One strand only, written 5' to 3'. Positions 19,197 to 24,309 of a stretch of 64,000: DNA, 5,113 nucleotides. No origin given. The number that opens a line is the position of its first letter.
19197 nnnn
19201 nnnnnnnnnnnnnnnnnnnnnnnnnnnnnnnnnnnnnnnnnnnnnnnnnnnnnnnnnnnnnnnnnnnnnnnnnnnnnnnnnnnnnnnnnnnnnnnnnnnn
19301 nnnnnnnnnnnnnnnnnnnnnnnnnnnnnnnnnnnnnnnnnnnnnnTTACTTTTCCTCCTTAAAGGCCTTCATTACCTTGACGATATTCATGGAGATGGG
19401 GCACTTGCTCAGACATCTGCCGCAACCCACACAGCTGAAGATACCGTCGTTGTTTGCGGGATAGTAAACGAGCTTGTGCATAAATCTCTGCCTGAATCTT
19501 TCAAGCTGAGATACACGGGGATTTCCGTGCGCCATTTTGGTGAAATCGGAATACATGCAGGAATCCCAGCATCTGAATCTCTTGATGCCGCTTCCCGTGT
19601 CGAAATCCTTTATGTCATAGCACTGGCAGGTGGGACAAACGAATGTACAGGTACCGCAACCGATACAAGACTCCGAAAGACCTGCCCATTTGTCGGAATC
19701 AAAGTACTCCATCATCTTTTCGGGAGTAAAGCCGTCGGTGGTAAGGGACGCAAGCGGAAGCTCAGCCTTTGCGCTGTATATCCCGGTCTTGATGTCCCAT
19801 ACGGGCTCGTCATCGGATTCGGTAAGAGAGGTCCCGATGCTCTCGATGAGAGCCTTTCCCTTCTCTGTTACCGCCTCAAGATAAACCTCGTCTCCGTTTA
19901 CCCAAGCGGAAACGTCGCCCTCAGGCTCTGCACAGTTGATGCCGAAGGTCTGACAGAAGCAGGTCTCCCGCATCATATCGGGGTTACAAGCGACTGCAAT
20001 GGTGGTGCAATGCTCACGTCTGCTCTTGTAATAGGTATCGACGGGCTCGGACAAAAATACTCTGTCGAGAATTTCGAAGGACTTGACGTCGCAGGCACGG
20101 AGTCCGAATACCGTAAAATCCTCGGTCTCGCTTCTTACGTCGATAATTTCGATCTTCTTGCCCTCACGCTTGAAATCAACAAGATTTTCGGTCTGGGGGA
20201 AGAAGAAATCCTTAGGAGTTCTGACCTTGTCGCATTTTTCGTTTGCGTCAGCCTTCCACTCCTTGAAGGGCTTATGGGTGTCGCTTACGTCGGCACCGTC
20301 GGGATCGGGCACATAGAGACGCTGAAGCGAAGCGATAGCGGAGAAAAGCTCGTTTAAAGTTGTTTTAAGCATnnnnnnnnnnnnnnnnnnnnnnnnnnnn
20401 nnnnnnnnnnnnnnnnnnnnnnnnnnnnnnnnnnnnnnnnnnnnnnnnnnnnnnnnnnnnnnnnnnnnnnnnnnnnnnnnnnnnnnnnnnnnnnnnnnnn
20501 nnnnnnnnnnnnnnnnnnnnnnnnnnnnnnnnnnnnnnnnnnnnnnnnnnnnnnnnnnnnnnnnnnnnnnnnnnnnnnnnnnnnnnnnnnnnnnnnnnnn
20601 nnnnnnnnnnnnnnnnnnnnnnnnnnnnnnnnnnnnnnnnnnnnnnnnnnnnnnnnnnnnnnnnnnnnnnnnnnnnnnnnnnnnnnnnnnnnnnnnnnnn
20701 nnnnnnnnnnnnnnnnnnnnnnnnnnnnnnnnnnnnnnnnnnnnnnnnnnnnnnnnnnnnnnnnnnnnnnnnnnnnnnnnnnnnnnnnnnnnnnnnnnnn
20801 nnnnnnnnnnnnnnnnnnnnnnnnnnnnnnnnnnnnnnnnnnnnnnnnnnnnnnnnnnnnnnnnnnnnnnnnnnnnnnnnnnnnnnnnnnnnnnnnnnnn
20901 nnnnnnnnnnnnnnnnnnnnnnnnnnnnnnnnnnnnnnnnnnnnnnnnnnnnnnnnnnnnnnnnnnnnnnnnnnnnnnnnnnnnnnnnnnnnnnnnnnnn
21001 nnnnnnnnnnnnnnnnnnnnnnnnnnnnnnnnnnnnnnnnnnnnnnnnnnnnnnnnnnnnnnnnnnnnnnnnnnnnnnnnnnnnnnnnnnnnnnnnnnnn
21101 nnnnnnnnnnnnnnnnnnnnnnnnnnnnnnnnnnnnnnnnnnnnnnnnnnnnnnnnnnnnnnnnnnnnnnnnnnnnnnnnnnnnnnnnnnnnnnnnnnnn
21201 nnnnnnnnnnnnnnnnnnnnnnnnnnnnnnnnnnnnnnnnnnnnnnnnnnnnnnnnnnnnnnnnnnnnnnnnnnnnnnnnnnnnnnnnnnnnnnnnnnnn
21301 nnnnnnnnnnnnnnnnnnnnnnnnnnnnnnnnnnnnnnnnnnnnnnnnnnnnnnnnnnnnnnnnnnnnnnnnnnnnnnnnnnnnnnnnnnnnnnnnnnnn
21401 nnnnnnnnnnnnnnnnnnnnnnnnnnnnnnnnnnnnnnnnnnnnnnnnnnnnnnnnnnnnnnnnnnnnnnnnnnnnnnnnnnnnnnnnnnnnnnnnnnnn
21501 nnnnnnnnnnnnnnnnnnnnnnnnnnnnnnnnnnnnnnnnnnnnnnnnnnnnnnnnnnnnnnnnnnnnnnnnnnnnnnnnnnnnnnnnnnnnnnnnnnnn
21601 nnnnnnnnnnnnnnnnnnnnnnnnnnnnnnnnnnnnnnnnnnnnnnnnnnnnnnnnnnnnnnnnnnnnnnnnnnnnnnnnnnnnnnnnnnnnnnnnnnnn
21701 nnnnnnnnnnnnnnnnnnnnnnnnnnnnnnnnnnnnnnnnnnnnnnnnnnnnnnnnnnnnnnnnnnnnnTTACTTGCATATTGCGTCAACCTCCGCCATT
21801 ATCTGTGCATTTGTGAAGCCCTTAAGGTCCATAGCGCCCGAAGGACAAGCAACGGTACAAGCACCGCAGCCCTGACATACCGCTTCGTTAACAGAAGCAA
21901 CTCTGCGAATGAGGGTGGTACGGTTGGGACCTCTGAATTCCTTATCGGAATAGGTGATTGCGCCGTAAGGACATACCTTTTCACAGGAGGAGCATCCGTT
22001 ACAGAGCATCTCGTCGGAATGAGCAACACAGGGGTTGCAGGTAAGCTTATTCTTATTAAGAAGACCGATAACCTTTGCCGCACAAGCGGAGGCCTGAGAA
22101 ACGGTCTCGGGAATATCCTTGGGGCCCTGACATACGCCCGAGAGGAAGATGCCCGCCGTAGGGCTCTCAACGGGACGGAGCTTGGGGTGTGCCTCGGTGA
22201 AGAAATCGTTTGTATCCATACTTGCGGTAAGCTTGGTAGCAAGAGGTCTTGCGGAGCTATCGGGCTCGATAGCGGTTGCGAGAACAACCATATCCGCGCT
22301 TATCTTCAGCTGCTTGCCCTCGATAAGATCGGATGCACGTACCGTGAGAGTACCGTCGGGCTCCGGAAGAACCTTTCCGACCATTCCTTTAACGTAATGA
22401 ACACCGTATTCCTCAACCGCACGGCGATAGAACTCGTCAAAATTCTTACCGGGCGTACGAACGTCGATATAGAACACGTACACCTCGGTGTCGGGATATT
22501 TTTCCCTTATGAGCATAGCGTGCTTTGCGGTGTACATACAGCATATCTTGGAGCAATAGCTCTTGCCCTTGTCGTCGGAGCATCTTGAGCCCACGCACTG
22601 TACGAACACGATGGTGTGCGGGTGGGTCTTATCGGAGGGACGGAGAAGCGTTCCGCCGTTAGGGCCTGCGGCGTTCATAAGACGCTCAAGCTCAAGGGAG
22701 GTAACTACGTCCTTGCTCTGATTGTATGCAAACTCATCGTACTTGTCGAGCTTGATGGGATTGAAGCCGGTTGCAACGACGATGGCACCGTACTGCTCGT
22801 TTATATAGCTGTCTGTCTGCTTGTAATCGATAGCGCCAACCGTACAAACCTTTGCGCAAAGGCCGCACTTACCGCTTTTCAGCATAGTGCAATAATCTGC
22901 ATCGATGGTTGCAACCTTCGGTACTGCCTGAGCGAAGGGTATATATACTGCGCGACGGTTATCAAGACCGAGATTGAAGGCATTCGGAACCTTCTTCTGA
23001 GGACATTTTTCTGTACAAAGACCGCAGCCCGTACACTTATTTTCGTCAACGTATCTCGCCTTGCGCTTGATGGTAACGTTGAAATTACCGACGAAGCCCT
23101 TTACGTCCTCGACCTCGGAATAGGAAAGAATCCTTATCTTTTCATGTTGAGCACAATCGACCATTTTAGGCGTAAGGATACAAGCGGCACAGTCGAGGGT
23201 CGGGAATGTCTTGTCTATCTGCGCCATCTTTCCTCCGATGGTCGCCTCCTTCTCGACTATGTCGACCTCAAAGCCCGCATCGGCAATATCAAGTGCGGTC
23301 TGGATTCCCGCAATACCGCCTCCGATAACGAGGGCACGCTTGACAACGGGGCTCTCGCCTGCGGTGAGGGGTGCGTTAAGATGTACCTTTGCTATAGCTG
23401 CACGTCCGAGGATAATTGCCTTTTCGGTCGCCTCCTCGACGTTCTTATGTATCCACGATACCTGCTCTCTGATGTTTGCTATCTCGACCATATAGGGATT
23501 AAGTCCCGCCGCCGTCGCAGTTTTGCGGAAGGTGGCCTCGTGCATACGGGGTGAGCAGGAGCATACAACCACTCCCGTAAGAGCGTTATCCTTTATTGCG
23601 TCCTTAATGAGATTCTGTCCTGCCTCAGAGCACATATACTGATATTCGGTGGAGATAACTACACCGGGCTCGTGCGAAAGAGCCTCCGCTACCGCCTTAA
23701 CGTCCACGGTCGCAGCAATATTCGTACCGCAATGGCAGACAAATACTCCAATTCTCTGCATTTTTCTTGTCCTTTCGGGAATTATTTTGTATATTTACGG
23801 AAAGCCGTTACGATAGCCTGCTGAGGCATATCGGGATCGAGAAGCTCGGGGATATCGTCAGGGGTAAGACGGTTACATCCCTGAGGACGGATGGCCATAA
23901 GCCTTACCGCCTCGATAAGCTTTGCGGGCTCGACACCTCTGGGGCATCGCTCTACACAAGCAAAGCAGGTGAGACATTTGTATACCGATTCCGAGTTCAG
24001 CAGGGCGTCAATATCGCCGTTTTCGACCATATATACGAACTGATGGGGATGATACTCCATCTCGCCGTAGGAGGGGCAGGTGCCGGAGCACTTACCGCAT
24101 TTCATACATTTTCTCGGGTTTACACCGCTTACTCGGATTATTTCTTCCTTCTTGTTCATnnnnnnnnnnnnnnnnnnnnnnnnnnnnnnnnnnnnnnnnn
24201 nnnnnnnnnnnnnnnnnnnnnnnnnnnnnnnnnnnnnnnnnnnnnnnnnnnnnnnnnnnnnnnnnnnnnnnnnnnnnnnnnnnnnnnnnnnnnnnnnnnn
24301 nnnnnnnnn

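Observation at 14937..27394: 12-gene operon joining a complete FlxABCD-HdrABC module to a soluble FrdAB-like fumarate reductase, FumC, an MDH and an AAE exporter: candidate electron-bifurcating NADH:fumarate/ferredoxin oxidoreductase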

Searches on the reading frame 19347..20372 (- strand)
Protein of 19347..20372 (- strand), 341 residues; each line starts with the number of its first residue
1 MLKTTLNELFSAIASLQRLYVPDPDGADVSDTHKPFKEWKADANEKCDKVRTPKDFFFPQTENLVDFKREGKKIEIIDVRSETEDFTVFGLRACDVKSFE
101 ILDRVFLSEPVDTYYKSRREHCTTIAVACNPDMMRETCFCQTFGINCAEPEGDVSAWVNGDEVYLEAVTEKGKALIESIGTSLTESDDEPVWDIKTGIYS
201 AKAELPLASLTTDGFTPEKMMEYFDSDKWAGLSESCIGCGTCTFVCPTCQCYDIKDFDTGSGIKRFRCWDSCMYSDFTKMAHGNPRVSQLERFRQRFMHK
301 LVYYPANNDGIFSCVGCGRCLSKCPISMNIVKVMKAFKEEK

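Call 3: search_protein_families(library=pfam, proteins=[window:19347-20372:-])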
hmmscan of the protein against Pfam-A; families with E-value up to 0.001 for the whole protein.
window:19347-20372:- (341 aa): 9 families
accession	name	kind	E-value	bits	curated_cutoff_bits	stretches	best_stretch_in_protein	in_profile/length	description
PF17179.9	Fer4_22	-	4.5e-30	104.8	27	1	235-327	1-94/95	4Fe-4S dicluster domain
PF13183.11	Fer4_8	-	1.5e-07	32.2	27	1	234-326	3-66/68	4Fe-4S dicluster domain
PF12797.12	Fer4_2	-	2.5e-07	30.6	24.5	1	234-248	8-22/22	4Fe-4S binding domain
PF13534.11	Fer4_17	-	1e-06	29.6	22.2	0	268-328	8-60/61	4Fe-4S dicluster domain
PF00037.32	Fer4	-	1.4e-06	28.3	21.1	1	234-248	6-20/24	4Fe-4S binding domain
PF14697.11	Fer4_21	-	2.6e-06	27.9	35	0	228-251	33-56/59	4Fe-4S dicluster domain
PF25160.1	LdpA_Fe-S-bd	-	0.00021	21.4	27.6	1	313-327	27-41/49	LdpA Fe-S cluster-binding domain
PF12837.12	Fer4_6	-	0.00031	21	25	0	313-325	8-20/24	4Fe-4S binding domain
PF13484.11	Fer4_16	-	0.00061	21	30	0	314-327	2-15/66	4Fe-4S double cluster binding domain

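Call 5: search_protein_families(library=ncbifam, proteins=[window:19347-20372:-])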
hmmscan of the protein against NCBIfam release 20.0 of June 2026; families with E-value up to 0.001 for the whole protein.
window:19347-20372:- (341 aa): 10 families
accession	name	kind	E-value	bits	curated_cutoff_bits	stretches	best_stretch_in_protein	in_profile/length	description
NF040829.1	sulfhyd_ShyB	equivalog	1.1e-47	162.6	690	1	5-339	10-331/334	NAD(P)-dependent hydrogenase/sulfhydrogenase 2 subunit beta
TIGR02910.1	sulfite_red_A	equivalog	1.7e-39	136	323.15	1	51-335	60-324/334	anaerobic sulfite reductase subunit AsrA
NF040833.1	sulfhyd_HydB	equivalog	3.1e-39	134.9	750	1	49-336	53-334/367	NADPH-dependent hydrogenase/sulfhydrogenase 1 subunit beta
NF038196.1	ferrodoxin_EFR1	subfamily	8.9e-08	32.5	75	0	192-248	142-198/242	EFR1 family ferrodoxin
NF004537.0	PRK05888.1-3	equivalog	4.9e-06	26.2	163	0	291-337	52-93/204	NADH-quinone oxidoreductase subunit NuoI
TIGR01945.1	rnfC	subfamily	1.8e-05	23.5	245.95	0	303-339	393-429/435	RnfABCDGE type electron transport complex subunit C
NF004914.0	PRK06273.1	equivalog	0.00021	21.1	163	0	232-249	49-66/167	ferredoxin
TIGR01971.1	NuoI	subfamily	0.00038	20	113.05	0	293-335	27-66/121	NADH-quinone oxidoreductase, chain I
NF040864.1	HgcB_ferredoxin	equivalog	0.00085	19.1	99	0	233-248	13-28/93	mercury methylation ferredoxin HgcB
NF004616.0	PRK05950.1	subfamily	0.00094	18.4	228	0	308-336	200-228/238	succinate dehydrogenase iron-sulfur subunit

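Call 55: search_solved_structures(query=window:19347-20372:-, max_evalue=0.001)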
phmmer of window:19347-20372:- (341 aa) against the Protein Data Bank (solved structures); distinct sequences matched with E-value up to 0.001: 4.
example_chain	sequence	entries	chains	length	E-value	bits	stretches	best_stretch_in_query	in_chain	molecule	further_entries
9nez_B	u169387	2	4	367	2.3e-35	125.5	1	50-332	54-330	Sulfhydrogenase 1 subunit beta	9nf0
8rvu_E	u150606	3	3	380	5.4e-06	28.9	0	162-254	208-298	Formate dehydrogenase, beta subunit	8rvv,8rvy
9t1s_M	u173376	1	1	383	6.4e-06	28.7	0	160-254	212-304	formate dehydrogenase (coenzyme F420)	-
8rja_F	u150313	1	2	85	0.0003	23.2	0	228-258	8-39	NAD(P)H-quinone oxidoreductase subunit I, chloroplastic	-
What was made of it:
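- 19347..20372 (-): flxB: Fe-S subunit resembling sulfhydrogenase beta and AsrA (341 aa). Fer4_22 (call 3); the ShyB and AsrA models (call 5); 125 bits to P. furiosus sulfhydrogenase beta 9nez_B (call 55).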

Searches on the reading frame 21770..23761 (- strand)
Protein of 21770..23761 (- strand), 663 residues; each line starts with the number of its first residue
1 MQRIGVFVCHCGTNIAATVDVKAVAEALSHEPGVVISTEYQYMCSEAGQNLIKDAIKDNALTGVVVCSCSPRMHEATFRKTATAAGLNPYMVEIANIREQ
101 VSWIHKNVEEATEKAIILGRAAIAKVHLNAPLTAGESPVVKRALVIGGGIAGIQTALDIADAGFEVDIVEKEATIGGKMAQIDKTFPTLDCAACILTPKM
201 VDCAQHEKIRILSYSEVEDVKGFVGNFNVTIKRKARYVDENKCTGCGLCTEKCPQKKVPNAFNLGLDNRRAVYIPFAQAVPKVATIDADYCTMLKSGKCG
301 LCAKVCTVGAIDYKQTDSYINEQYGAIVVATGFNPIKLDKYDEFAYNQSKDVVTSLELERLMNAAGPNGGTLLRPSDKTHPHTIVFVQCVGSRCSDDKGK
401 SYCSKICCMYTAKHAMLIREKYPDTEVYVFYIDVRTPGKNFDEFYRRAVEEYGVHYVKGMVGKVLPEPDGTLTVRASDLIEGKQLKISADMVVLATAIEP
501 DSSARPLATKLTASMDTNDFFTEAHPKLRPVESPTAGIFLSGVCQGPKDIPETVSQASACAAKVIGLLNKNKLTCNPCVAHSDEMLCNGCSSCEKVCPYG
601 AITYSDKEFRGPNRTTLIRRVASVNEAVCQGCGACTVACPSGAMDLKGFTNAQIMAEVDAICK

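Call 3: search_protein_families(library=pfam, proteins=[window:21770-23761:-])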
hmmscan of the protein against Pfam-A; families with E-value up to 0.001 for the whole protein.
window:21770-23761:- (663 aa): 17 families
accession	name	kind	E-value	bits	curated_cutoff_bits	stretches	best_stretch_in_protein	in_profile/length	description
PF00037.32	Fer4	-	2.2e-20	72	21.1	3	583-603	4-24/24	4Fe-4S binding domain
PF12838.12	Fer4_7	-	8e-15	55.5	27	2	587-643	2-52/52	4Fe-4S dicluster domain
PF12837.12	Fer4_6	-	4.6e-14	52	25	4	580-602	2-24/24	4Fe-4S binding domain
PF13484.11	Fer4_16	-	3.6e-12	47.3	30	0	242-308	1-65/66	4Fe-4S double cluster binding domain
PF12797.12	Fer4_2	-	4.4e-11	42.4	24.5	1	236-254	3-21/22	4Fe-4S binding domain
PF07992.20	Pyr_redox_2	-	4.9e-10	39.7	26.1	1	143-338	3-114/291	Pyridine nucleotide-disulphide oxidoreductase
PF14697.11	Fer4_21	-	1.6e-08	35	35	0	234-255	32-53/59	4Fe-4S dicluster domain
PF13187.11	Fer4_9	-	3.6e-08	33.7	27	1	587-644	2-52/52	4Fe-4S dicluster domain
PF25160.1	LdpA_Fe-S-bd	-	1.9e-07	31.2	27.6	0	622-645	21-44/49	LdpA Fe-S cluster-binding domain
PF13450.12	NAD_binding_8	-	2.5e-07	31.3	21.9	1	145-197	1-53/68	NAD(P)-binding Rossmann-like domain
PF13237.11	Fer4_10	-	4.6e-06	26.9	25.5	1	583-640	5-53/53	4Fe-4S dicluster domain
PF01266.30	DAO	-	1.2e-05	25.5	27.9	1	143-176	2-35/353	FAD dependent oxidoreductase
PF13183.11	Fer4_8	-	5.3e-05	24.1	27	1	587-642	5-67/68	4Fe-4S dicluster domain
PF12831.13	FAD_oxidored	-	6.7e-05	22.8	27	1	144-180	3-39/416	FAD dependent oxidoreductase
PF00890.30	FAD_binding_2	-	0.00021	21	20.4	1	143-179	2-38/414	FAD binding domain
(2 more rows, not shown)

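Call 5: search_protein_families(library=ncbifam, proteins=[window:21770-23761:-])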
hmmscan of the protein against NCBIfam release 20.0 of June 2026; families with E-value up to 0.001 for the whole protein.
window:21770-23761:- (663 aa): 71 families (the best 25 are shown)
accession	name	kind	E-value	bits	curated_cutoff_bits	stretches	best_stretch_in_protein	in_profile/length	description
NF040770.1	hetero_SS_HdrA2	exception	9.9e-240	797.7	1100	1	3-662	1-641/777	CoB-CoM heterodisulfide reductase HdrA2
NF041778.1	hetero_SS_HdrA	equivalog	2.9e-188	627.3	1400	1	3-662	7-651/771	ferredoxin:CoB-CoM heterodisulfide reductase subunit HdrA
NF041891.1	hdrA_Methbact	equivalog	2.7e-176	588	1300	1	3-662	2-636/762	ferredoxin:CoB-CoM heterodisulfide reductase subunit HdrA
NF042909.1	FMH_DH_FwdF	exception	3.9e-15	55.8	375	2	233-322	8-83/336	tungsten-dependent formylmethanofuran dehydrogenase subunit FwdF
TIGR02512.1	FeFe_hydrog_A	subfamily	1e-10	41.1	405.95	2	583-647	5-70/375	[FeFe] hydrogenase, group A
NF009410.0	PRK12771.1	subfamily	1.8e-10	40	516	1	131-179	129-177/566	NAD(P)-binding protein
TIGR04105.1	FeFe_hydrog_B1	subfamily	2.2e-10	39.8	450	2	569-648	126-209/462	monomeric [FeFe] hydrogenase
TIGR02179.1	PorD_KorD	subfamily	1.9e-09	37.5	60.05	1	583-646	23-74/78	2-oxoacid:acceptor oxidoreductase, delta subunit, pyruvate/2-ketoisovalerate family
NF045637.1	carotdesatCrtDProt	equivalog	4.9e-09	35.2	580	1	144-200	2-58/485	1-hydroxycarotenoid 3,4-desaturase CrtD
NF010590.0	PRK13984.1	equivalog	5.4e-09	34.7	946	1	238-347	47-146/611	putative oxidoreductase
NF038196.1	ferrodoxin_EFR1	subfamily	9.5e-09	35.6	75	0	230-258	174-201/242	EFR1 family ferrodoxin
NF040864.1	HgcB_ferredoxin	equivalog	2e-08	33.9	99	1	583-647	12-64/93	mercury methylation ferredoxin HgcB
NF004538.0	PRK05888.1-4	equivalog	5.2e-08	32.7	135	0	584-644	60-117/162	NADH-quinone oxidoreductase subunit NuoI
NF058577.1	FdxA_fam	equivalog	6.7e-08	32.6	65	0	235-255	30-50/52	4Fe-4S ferredoxin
TIGR01944.1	rnfB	subfamily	1e-07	31.7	68.7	0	230-255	102-127/190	RnfABCDGE type electron transport complex subunit B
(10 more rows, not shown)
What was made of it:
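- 21770..23761 (-): hdrA: FAD plus multi-[4Fe-4S] flavoprotein, the presumed bifurcation site (663 aa). 798 bits to the HdrA2 model (call 5).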

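Call 54: search_solved_structures(query=window:21770-23761:-, max_evalue=1e-20)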
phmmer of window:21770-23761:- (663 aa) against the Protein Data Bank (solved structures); distinct sequences matched with E-value up to 1e-20: 6.
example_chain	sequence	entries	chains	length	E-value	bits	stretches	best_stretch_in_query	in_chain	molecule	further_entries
8rvu_a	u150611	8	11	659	3.3e-203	679.5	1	3-661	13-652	H(2):CoB-CoM heterodisulfide,ferredoxin reductase subunit A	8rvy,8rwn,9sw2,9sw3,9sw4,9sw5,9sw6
8rvv_A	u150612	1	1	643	3.8e-203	679.4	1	3-661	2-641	H(2):CoB-CoM heterodisulfide,ferredoxin reductase subunit A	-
5odc_A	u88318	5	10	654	1.2e-202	677.8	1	3-660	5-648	Heterodisulfide reductase, subunit A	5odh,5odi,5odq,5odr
9sfi_A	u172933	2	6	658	1.7e-182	611.1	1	3-661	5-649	CoB--CoM heterodisulfide reductase iron-sulfur subunit A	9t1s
7bkb_A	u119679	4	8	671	6e-182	609.3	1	3-661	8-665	CoB--CoM heterodisulfide reductase iron-sulfur subunit A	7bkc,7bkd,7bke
6tjr_A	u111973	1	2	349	1.3e-32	116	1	326-567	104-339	Fumarate reductase/succinate dehydrogenase flavoprotein domain protein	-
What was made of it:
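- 21770..23761 (-): 680 bits over the full length to bifurcating methanogen HdrA 5odc/8rvu (call 54).
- Checked: HdrA: 798 bits to the HdrA2 model, and 680 bits end to end to the solved methanogen HdrA 5odc/8rvu (call 54).
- HdrA is retained full length and is 680 bits similar to bifurcating HdrA (call 54).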

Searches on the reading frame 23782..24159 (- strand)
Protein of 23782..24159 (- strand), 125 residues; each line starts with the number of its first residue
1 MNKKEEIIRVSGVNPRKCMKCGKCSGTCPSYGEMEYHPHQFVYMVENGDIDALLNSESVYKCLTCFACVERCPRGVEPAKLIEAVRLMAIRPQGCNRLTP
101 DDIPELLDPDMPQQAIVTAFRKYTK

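Call 3: search_protein_families(library=pfam, proteins=[window:23782-24159:-])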
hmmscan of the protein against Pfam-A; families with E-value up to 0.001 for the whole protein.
window:23782-24159:- (125 aa): 10 families
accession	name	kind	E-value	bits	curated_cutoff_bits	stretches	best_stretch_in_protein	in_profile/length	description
PF13183.11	Fer4_8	-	1.1e-11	45.5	27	1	17-76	4-68/68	4Fe-4S dicluster domain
PF13534.11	Fer4_17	-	2.2e-11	44.5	22.2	1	17-76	1-60/61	4Fe-4S dicluster domain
PF13237.11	Fer4_10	-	1.8e-09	37.8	25.5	1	13-73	4-53/53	4Fe-4S dicluster domain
PF13187.11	Fer4_9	-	3.4e-09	37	27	1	17-75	1-50/52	4Fe-4S dicluster domain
PF12838.12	Fer4_7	-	2.3e-06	28.4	27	1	17-76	1-52/52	4Fe-4S dicluster domain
PF13484.11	Fer4_16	-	3.2e-05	25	30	0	61-101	1-43/66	4Fe-4S double cluster binding domain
PF14697.11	Fer4_21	-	0.00026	21.5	35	0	13-73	3-52/59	4Fe-4S dicluster domain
PF12797.12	Fer4_2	-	0.00058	20.1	24.5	0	13-30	5-22/22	4Fe-4S binding domain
PF12798.12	Fer4_3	-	0.00079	20.5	27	0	62-75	1-14/15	4Fe-4S binding domain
PF00037.32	Fer4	-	0.00089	19.4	21.1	0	13-29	3-19/24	4Fe-4S binding domain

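Call 5: search_protein_families(library=ncbifam, proteins=[window:23782-24159:-])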
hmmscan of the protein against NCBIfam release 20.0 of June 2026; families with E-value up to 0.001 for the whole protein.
window:23782-24159:- (125 aa): 22 families
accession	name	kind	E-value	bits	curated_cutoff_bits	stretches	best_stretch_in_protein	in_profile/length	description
TIGR03290.1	CoB_CoM_SS_C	equivalog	9.6e-19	67.8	160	1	17-92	3-78/144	CoB--CoM heterodisulfide reductase subunit C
NF041779.1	hetero_SS_HdrC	equivalog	2e-15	56.8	350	1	15-91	30-105/198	ferredoxin:CoB-CoM heterodisulfide reductase subunit HdrC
NF038018.1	qmoC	equivalog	1e-14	54.8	300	1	5-91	7-93/360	quinone-interacting membrane-bound oxidoreductase complex subunit QmoC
NF041890.1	hdrC_Methbact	equivalog_domain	1.1e-12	48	270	1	16-91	29-103/192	ferredoxin:CoB-CoM heterodisulfide reductase subunit HdrC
NF004616.0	PRK05950.1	subfamily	8.7e-11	41.4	228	1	16-91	147-235/238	succinate dehydrogenase iron-sulfur subunit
NF008434.0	PRK11274.1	equivalog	5.5e-09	35.4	333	1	16-88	23-101/409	glycolate oxidase subunit GlcF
TIGR00384.1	dhsB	subfamily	3.2e-08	33.3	88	1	16-86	140-222/222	succinate dehydrogenase and fumarate reductase iron-sulfur protein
NF009225.0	PRK12575.1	subfamily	3.9e-07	29.8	443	1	17-91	145-232/235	succinate dehydrogenase/fumarate reductase iron-sulfur subunit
NF004898.0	PRK06259.1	equivalog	8.5e-07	27.9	385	1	14-91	132-218/488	fumarate reductase (CoM/CoB) subunit TfrB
TIGR01945.1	rnfC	subfamily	1.6e-06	26.9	245.95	1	14-78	361-420/435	RnfABCDGE type electron transport complex subunit C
NF045670.1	quin_L_LdhH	equivalog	2.5e-06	26.1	800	1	17-94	305-388/706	L-lactate dehydrogenase (quinone) large subunit LdhH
TIGR00273.1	TIGR00273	equivalog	1.1e-05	24.5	444.8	1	16-88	293-371/432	LutB/LldF family L-lactate oxidation iron-sulfur protein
NF009226.0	PRK12576.1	equivalog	1.9e-05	24.2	344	1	17-87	155-235/317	succinate dehydrogenase/fumarate reductase iron-sulfur subunit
NF058577.1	FdxA_fam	equivalog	2.1e-05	24.6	65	0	13-30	33-50/52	4Fe-4S ferredoxin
TIGR00314.1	cdhA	equivalog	2.5e-05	22.3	781.3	1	16-84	399-461/784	CO dehydrogenase/acetyl-CoA synthase complex subunit alpha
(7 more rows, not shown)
